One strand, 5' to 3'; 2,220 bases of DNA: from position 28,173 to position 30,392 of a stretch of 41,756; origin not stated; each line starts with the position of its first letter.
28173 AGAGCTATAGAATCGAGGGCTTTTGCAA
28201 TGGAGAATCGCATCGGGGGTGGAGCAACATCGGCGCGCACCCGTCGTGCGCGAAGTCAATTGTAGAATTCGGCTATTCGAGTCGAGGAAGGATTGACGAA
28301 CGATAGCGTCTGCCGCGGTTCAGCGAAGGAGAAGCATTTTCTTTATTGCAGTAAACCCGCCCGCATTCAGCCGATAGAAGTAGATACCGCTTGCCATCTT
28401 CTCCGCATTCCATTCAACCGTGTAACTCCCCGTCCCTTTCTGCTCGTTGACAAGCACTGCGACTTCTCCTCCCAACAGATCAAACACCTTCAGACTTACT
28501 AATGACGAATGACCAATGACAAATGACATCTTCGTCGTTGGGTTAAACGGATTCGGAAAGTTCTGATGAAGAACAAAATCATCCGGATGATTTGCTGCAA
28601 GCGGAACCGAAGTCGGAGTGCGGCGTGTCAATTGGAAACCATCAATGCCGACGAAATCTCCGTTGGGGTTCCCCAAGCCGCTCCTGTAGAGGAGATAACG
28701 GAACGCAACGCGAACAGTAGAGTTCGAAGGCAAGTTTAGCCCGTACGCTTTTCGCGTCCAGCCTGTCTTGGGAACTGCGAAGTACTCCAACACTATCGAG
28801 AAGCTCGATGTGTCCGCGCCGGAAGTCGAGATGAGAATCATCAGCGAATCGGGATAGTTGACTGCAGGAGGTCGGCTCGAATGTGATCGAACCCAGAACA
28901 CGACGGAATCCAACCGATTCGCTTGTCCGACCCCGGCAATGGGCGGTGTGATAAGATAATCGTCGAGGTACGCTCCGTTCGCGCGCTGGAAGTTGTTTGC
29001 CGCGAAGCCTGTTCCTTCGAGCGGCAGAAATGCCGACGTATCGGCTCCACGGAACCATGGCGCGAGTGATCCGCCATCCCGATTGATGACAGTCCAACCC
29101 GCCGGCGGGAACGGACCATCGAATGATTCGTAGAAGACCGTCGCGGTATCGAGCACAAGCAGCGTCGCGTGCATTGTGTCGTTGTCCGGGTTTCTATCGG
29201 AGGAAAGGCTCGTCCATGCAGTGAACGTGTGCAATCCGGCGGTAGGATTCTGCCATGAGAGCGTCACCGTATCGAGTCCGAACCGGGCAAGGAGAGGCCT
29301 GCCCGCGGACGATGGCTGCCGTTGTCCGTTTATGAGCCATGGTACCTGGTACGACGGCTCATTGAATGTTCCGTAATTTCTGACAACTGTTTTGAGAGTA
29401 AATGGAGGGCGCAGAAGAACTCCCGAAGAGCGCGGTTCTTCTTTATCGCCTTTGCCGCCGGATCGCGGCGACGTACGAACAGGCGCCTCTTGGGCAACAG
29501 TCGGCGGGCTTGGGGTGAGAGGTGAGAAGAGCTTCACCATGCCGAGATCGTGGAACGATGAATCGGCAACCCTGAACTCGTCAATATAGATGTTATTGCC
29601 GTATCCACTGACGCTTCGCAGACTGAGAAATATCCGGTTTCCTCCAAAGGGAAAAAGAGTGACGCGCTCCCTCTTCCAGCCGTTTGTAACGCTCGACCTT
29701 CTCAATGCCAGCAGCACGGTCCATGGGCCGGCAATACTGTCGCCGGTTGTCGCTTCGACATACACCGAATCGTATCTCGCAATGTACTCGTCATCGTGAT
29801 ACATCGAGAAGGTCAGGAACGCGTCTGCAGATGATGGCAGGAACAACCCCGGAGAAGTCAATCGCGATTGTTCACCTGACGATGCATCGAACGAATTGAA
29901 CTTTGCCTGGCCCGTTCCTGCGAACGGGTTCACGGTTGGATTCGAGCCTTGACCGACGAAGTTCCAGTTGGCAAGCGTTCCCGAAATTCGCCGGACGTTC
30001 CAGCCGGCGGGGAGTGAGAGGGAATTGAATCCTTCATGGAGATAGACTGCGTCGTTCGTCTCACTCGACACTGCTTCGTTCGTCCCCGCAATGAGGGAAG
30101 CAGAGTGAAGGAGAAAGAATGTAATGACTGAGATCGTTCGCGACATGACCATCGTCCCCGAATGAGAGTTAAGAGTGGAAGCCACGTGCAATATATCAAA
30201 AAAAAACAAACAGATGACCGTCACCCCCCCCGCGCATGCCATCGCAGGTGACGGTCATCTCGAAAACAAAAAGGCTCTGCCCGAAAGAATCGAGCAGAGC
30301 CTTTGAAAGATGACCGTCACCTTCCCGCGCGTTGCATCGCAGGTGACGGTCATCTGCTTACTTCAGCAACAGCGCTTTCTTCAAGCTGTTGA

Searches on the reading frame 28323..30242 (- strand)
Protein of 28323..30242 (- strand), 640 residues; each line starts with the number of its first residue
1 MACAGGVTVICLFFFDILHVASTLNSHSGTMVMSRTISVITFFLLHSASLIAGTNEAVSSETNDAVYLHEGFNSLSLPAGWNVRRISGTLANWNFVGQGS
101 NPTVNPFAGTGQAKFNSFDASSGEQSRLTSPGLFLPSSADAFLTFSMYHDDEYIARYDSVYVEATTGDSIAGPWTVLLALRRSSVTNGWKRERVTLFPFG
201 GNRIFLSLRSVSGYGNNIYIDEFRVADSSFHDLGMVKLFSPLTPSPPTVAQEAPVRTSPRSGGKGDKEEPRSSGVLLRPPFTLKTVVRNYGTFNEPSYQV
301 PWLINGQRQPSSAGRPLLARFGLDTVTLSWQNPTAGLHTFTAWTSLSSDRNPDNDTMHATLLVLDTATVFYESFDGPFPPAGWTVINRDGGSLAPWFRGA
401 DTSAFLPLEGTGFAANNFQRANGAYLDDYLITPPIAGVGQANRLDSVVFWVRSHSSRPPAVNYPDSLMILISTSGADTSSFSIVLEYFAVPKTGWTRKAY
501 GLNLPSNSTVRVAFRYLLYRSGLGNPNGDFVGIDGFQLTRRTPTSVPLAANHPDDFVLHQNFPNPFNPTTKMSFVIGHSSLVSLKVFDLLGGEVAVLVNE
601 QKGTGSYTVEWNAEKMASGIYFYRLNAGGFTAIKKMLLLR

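Call 55: search_protein_families(library=pfam, proteins=[window:28323-30242:-], max_evalue=0.0001)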
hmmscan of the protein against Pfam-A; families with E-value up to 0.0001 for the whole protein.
window:28323-30242:- (640 aa): 2 families
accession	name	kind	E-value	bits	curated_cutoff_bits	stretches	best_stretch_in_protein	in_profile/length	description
PF07675.18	Cleaved_Adhesin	-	6.1e-09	36.5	21.4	1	368-485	2-113/174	Cleaved Adhesin Domain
PF18962.6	Por_Secre_tail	-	2.2e-07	31.5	27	1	562-636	2-73/75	Secretion system C-terminal sorting domain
